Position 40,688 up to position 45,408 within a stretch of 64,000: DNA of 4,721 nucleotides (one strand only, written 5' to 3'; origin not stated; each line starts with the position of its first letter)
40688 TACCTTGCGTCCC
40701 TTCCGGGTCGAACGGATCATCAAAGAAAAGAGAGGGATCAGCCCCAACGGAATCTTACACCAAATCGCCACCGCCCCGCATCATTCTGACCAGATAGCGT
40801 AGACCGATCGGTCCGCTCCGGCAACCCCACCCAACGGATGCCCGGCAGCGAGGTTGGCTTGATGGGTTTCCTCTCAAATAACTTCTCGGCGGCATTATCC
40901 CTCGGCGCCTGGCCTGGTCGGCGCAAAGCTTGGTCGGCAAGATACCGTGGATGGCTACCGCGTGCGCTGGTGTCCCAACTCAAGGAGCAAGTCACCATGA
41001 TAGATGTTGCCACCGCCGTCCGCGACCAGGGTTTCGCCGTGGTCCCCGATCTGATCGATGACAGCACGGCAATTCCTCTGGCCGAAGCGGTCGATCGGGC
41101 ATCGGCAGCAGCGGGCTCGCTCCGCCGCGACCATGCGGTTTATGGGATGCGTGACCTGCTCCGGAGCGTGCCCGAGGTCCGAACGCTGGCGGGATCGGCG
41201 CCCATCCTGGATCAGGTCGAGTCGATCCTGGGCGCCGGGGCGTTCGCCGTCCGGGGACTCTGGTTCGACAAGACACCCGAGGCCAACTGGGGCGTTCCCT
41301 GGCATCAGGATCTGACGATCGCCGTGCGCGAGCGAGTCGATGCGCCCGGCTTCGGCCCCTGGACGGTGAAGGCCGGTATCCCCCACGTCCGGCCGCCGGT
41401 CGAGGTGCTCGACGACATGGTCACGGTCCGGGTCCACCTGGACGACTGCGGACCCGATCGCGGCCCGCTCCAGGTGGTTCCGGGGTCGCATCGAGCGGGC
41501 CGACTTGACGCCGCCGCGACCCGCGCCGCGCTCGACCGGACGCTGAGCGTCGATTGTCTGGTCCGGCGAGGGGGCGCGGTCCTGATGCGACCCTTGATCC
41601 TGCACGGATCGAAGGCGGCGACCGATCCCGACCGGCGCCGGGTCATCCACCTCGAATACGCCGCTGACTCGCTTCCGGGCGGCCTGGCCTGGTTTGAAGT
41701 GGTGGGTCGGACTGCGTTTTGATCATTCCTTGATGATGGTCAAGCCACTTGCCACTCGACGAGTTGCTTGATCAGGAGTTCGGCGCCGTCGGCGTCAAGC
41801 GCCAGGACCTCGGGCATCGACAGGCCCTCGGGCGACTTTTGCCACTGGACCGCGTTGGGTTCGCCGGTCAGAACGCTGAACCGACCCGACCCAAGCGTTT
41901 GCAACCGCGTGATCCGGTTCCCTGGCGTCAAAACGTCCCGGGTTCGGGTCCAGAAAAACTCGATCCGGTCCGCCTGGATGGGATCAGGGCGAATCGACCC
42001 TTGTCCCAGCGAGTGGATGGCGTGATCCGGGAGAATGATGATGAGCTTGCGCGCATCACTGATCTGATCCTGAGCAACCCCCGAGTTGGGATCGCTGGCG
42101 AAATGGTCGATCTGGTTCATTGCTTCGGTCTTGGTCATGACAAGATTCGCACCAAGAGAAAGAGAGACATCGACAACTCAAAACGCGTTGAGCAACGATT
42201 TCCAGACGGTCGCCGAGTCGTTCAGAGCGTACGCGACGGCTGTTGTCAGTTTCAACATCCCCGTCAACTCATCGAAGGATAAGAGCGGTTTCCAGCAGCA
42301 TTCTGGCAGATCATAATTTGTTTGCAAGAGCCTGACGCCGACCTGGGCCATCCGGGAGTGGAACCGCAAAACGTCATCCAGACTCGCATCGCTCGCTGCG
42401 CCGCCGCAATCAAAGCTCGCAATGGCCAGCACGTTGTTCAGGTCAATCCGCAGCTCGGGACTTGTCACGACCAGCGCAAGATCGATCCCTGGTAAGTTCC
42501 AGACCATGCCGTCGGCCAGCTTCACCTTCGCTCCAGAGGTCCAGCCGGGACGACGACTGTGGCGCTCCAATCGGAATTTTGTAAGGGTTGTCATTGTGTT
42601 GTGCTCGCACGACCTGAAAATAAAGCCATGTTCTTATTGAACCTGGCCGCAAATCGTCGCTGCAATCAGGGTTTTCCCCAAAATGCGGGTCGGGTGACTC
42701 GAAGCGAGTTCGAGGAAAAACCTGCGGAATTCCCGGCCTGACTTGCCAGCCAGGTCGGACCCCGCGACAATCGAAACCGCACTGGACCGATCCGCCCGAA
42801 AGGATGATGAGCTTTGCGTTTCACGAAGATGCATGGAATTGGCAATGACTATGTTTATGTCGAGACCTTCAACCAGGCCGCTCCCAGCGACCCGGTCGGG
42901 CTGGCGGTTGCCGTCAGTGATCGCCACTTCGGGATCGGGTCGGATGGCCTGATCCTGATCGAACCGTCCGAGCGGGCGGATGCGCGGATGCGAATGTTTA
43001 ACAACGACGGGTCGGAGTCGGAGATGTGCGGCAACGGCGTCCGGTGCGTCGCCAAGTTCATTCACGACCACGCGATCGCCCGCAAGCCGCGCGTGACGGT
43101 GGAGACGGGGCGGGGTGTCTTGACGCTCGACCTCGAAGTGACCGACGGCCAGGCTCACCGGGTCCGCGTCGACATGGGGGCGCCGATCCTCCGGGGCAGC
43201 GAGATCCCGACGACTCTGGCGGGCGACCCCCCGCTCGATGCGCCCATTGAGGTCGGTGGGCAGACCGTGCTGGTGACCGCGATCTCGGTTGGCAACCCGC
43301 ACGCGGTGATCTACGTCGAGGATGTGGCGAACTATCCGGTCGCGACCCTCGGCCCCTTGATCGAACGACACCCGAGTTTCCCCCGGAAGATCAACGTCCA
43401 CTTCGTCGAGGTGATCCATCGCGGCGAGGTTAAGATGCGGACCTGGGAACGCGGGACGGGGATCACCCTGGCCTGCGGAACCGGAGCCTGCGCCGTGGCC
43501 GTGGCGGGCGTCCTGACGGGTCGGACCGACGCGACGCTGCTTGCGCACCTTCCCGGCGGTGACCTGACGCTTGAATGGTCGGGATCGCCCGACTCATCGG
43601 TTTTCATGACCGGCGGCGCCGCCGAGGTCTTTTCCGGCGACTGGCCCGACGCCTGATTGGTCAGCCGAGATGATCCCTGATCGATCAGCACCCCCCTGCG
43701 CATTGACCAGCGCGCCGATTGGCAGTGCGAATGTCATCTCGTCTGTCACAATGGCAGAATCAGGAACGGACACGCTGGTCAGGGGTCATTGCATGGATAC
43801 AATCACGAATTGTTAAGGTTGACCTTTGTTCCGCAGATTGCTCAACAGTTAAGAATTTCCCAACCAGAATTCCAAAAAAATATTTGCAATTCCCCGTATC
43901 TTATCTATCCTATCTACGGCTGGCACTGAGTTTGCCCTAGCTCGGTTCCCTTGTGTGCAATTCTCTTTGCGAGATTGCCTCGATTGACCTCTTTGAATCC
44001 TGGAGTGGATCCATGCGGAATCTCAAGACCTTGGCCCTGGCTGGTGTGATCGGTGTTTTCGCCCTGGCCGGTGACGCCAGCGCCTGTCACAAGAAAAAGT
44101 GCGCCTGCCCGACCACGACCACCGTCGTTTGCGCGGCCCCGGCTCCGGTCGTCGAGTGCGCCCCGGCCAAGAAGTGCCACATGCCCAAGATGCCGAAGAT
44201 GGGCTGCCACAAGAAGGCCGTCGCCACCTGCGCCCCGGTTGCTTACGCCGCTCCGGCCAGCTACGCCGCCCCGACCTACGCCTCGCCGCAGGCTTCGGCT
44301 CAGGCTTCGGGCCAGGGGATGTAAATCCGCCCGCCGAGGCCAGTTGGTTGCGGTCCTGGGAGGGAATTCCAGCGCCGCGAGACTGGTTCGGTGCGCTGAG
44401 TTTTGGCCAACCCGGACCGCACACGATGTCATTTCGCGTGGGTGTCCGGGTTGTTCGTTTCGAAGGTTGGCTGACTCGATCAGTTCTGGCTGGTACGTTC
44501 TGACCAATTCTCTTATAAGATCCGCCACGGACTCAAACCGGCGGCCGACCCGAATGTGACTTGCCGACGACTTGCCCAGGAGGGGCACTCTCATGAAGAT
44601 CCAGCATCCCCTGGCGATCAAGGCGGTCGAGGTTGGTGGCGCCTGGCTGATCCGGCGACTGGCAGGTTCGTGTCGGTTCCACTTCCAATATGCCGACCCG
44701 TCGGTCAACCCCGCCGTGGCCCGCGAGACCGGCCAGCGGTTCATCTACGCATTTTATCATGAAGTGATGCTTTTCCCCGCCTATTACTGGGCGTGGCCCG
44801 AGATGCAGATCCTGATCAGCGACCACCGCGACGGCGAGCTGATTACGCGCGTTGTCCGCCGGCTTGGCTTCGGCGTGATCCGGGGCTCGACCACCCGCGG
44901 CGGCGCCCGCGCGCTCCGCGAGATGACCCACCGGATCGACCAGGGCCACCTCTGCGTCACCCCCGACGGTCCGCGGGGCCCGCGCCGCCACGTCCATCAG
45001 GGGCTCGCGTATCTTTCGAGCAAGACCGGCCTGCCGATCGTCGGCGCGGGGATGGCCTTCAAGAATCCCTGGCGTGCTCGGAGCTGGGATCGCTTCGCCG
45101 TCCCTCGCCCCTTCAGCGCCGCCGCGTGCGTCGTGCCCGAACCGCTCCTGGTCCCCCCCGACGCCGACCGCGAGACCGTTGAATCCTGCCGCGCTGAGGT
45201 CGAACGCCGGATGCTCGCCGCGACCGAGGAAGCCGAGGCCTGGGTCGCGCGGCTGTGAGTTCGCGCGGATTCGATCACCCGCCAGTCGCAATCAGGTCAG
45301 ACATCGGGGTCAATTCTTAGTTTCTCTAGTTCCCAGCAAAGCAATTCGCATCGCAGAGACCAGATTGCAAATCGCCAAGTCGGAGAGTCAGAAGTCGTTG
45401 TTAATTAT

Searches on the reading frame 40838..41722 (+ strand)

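Call 16: search_protein_families(library=pfam, proteins=[window:40838-41722:+], max_evalue=0.01)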
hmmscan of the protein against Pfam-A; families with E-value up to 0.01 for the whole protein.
window:40838-41722:+ (294 aa): 1 family
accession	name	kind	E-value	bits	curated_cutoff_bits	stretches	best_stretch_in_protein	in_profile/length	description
PF05721.19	PhyH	-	9.8e-18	65.6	22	1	62-268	2-212/213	Phytanoyl-CoA dioxygenase (PhyH)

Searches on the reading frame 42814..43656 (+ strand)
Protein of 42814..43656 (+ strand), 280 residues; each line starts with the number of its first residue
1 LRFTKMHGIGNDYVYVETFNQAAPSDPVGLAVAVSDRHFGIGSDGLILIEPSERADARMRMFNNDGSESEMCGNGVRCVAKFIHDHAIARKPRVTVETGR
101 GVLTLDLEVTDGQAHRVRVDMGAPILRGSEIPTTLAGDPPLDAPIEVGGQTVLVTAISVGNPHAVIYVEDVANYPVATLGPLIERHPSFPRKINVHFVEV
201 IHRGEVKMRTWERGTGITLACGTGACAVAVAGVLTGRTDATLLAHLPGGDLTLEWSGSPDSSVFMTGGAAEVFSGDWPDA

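Call 17: search_protein_families(library=pfam, proteins=[window:42814-43656:+], max_evalue=0.01)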
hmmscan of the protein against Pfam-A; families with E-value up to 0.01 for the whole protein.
window:42814-43656:+ (280 aa): 4 families
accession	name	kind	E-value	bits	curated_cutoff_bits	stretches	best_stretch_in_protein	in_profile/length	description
PF01678.24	DAP_epimerase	-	2.4e-65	218.5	34.7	2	3-124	1-118/121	Diaminopimelate epimerase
PF05544.16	Pro_racemase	-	0.00018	21.1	27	1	48-151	59-166/325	Proline racemase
PF02567.21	PhzC-PhzF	-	0.0005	20.1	27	1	48-233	43-227/281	Phenazine biosynthesis-like protein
PF15550.11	Draxin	-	0.0066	16.8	27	1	60-102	273-309/324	Draxin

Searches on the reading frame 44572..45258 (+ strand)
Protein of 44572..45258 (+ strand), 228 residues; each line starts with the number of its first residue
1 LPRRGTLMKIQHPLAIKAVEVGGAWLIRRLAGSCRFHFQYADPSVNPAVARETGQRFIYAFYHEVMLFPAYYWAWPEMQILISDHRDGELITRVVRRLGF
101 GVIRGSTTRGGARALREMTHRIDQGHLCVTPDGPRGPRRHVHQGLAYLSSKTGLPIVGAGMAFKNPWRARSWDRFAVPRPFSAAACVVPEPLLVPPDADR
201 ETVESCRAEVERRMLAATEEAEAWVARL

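Call 17: search_protein_families(library=pfam, proteins=[window:44572-45258:+], max_evalue=0.01)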
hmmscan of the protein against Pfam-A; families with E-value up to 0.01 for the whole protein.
window:44572-45258:+ (228 aa): 1 family
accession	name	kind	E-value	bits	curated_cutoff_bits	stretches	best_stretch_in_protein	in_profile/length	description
PF04028.18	DUF374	-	1.4e-27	95.5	26.8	1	71-138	1-69/69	Domain of unknown function (DUF374)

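Call 19: find_encoding_contigs(protein=window:44572-45258:+, flank=10000, max_places=10)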
Protein window:44572-45258:+ (228 aa): no gene with exactly this product is on record in the collection.

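Call 52: find_homologous_proteins(query=window:44593-45258:+, max_evalue=1e-30)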
Query window:44593-45258:+ (221 aa): 2784 proteins with E <= 1e-30 among 5602 candidates; the best 120 are listed.
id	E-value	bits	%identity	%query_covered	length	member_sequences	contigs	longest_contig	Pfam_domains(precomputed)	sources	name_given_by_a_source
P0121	2.8e-148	509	100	100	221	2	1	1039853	PF04028.19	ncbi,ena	-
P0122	2.2e-140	484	93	100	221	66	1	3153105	PF04028.19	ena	-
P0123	3.7e-130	450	86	100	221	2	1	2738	PF04028.19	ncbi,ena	-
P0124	2.9e-128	444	83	100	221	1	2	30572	PF04028.19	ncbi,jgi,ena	jgi:lysophospholipid acyltransferase (LPLAT)-like uncharacterized protein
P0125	1.3e-127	442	83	100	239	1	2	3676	PF04028.19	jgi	jgi:lysophospholipid acyltransferase (LPLAT)-like uncharacterized protein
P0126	1.7e-127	441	84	100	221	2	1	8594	PF04028.19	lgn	-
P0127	1.9e-127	441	84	100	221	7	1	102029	PF04028.19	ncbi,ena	-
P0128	2.8e-126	437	82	100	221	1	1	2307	PF04028.19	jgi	jgi:lysophospholipid acyltransferase (LPLAT)-like uncharacterized protein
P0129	6.2e-126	436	83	100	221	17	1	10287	PF04028.19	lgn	-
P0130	7.5e-126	436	84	100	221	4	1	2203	PF04028.19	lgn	-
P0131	5.5e-125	433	83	100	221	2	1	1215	PF04028.19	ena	-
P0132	7.1e-125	433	83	99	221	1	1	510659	PF04028.19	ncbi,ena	-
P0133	1.3e-124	432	82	100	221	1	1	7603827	PF04028.19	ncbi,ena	-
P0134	2.1e-124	431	81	100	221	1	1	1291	PF04028.19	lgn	-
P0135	2.7e-124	431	81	100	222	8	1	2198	PF04028.19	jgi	jgi:lysophospholipid acyltransferase (LPLAT)-like uncharacterized protein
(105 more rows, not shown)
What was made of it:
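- Checked: A starts 70 nt after the DUF374 stop at 45258, and that gene end is confirmed by a 100%-identical 221-aa database protein (call 52).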

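Call 53: find_encoding_contigs(protein=P0121, flank=10000, max_places=5)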
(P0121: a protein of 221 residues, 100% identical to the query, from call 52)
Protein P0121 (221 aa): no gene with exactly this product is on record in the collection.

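Call 54: find_encoding_contigs(protein=P0122, flank=10000, max_places=5)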
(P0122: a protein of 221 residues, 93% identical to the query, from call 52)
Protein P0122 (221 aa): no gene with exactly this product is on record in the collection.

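Call 55: list_cluster_members(proteins=[P0121, P0122, P0123, P0127])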
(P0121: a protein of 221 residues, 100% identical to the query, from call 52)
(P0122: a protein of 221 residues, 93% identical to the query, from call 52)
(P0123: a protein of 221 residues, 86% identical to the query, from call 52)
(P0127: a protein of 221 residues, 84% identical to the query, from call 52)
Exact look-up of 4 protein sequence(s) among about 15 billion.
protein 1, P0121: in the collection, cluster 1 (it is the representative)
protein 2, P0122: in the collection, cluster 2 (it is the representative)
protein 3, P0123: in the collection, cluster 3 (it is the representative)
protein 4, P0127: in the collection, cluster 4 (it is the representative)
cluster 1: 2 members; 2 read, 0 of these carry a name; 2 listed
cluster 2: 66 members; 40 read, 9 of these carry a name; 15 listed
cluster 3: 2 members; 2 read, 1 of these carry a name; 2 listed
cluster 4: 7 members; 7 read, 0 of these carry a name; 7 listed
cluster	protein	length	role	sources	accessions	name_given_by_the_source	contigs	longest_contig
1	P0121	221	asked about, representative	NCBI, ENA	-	-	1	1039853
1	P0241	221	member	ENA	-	-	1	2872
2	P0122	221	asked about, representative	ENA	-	-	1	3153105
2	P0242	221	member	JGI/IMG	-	lysophospholipid acyltransferase (LPLAT)-like uncharacterized protein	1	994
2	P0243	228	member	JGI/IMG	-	lysophospholipid acyltransferase (LPLAT)-like uncharacterized protein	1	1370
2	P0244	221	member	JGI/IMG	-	lysophospholipid acyltransferase (LPLAT)-like uncharacterized protein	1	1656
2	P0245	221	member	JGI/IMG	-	lysophospholipid acyltransferase (LPLAT)-like uncharacterized protein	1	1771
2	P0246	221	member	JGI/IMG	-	lysophospholipid acyltransferase (LPLAT)-like uncharacterized protein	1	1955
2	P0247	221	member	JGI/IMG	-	lysophospholipid acyltransferase (LPLAT)-like uncharacterized protein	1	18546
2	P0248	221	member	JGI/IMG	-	lysophospholipid acyltransferase (LPLAT)-like uncharacterized protein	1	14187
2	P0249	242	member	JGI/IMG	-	lysophospholipid acyltransferase (LPLAT)-like uncharacterized protein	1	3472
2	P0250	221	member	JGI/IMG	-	lysophospholipid acyltransferase (LPLAT)-like uncharacterized protein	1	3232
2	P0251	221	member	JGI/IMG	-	-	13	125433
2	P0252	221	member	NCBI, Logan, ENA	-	-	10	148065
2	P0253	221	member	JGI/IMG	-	-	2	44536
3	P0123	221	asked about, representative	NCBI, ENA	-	-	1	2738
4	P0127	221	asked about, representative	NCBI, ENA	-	-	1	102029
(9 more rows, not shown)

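Call 56: find_encoding_contigs(protein=P0252, flank=10000, max_places=10)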
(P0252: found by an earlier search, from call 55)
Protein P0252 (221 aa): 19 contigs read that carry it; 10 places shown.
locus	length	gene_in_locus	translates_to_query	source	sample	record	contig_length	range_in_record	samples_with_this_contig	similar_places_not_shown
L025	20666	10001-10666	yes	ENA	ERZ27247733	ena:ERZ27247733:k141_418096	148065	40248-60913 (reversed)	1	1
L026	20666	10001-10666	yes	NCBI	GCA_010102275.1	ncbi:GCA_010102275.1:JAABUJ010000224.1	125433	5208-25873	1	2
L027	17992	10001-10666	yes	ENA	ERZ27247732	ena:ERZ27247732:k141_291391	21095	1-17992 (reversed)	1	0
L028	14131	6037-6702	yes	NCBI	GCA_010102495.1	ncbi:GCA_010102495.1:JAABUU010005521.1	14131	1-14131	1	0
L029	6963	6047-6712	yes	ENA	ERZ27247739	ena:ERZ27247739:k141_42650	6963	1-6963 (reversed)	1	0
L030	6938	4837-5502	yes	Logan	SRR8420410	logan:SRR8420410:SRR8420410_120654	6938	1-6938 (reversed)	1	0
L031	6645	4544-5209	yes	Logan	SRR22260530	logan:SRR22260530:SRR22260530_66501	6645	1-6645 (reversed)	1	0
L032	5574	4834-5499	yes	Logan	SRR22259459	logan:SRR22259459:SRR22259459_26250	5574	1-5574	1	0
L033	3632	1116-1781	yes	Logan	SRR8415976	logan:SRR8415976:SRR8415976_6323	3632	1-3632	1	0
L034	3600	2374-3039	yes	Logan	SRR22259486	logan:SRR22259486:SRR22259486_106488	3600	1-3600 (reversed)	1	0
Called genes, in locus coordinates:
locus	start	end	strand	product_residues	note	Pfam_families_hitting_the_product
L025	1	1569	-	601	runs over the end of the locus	PF12794:MscS_TM, PF00924:MS_channel_2nd, PF21082:MS_channel_3rd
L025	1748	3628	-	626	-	-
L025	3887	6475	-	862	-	PF02190:LON_substr_bdg, PF00004:AAA, PF07728:AAA_5 (weak), PF22667:Lon_lid, PF05362:Lon_C, PF13541:ChlI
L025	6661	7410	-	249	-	PF02163:Peptidase_M50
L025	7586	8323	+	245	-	PF05721:PhyH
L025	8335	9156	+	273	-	PF01678:DAP_epimerase, PF05544:Pro_racemase (weak), PF01678:DAP_epimerase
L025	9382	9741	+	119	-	-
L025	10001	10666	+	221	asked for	PF04028:DUF374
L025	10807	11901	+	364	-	-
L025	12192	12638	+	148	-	PF10825:DUF2752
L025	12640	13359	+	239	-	-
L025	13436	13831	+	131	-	PF00383:dCMP_cyt_deam_1, PF08211:dCMP_cyt_deam_2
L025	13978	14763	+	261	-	PF06283:ThuA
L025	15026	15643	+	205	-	PF00578:AhpC-TSA, PF08534:Redoxin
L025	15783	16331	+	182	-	PF00085:Thioredoxin (weak), PF00578:AhpC-TSA, PF08534:Redoxin, PF13098:Thioredoxin_2 (faint), PF13905:Thioredoxin_8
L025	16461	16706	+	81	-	PF01197:Ribosomal_L31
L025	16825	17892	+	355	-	PF03462:PCRF, PF00472:RF-1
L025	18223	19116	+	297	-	PF17827:PrmC_N, PF01170:UPF0020 (weak), PF05175:MTS, PF06325:PrmA, PF12847:Methyltransf_18 (weak), PF04816:TrmK (weak), PF13649:Methyltransf_25, PF13847:Methyltransf_31, +3 more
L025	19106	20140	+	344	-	PF24814:WD40_Prp19, PF25173:Beta-prop_WDR3_1st, PF25174:Beta-prop_THOC3, PF25175:Beta-prop_WDR5, PF25391:WD40_Gbeta, PF23381:Beta-prop_IFT122_1st, PF25172:Beta-prop_WDR3_2nd, PF23414:Beta-prop_EML_2, +47 more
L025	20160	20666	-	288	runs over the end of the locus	PF00069:Pkinase, PF07714:PK_Tyr_Ser-Thr, PF06293:Kdo (weak), PF01163:RIO1 (weak), PF03109:ABC1, PF01636:APH (weak)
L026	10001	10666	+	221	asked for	PF04028:DUF374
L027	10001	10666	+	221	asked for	PF04028:DUF374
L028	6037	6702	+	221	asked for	PF04028:DUF374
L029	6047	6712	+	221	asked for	PF04028:DUF374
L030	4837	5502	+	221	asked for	PF04028:DUF374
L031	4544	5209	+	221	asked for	PF04028:DUF374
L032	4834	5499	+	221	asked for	PF04028:DUF374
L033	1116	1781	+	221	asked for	PF04028:DUF374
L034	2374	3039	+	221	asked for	PF04028:DUF374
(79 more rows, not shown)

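Call 74: search_protein_families(library=ncbifam, proteins=[L025:10807-11901:+], max_evalue=0.01)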
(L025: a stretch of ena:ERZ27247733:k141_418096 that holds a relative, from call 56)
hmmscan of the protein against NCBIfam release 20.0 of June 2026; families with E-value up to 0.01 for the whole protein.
L025:10807-11901:+ (364 aa): 0 families

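Call 75: search_protein_families(library=phrogs, proteins=[L025:10807-11901:+], max_evalue=0.01)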
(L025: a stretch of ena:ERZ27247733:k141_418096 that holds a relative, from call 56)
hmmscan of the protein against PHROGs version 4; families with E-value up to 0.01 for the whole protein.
L025:10807-11901:+ (364 aa): 0 families

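Call 77: find_encoding_contigs(protein=P0241, flank=10000, max_places=5)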
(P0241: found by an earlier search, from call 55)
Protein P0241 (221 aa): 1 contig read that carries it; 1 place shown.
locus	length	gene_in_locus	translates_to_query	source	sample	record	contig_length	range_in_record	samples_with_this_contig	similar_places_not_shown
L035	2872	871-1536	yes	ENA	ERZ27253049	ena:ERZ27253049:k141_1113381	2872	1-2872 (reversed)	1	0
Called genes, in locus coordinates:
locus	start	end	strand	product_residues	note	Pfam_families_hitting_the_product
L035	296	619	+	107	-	-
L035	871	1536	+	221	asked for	PF04028:DUF374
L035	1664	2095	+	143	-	PF10825:DUF2752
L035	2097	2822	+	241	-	-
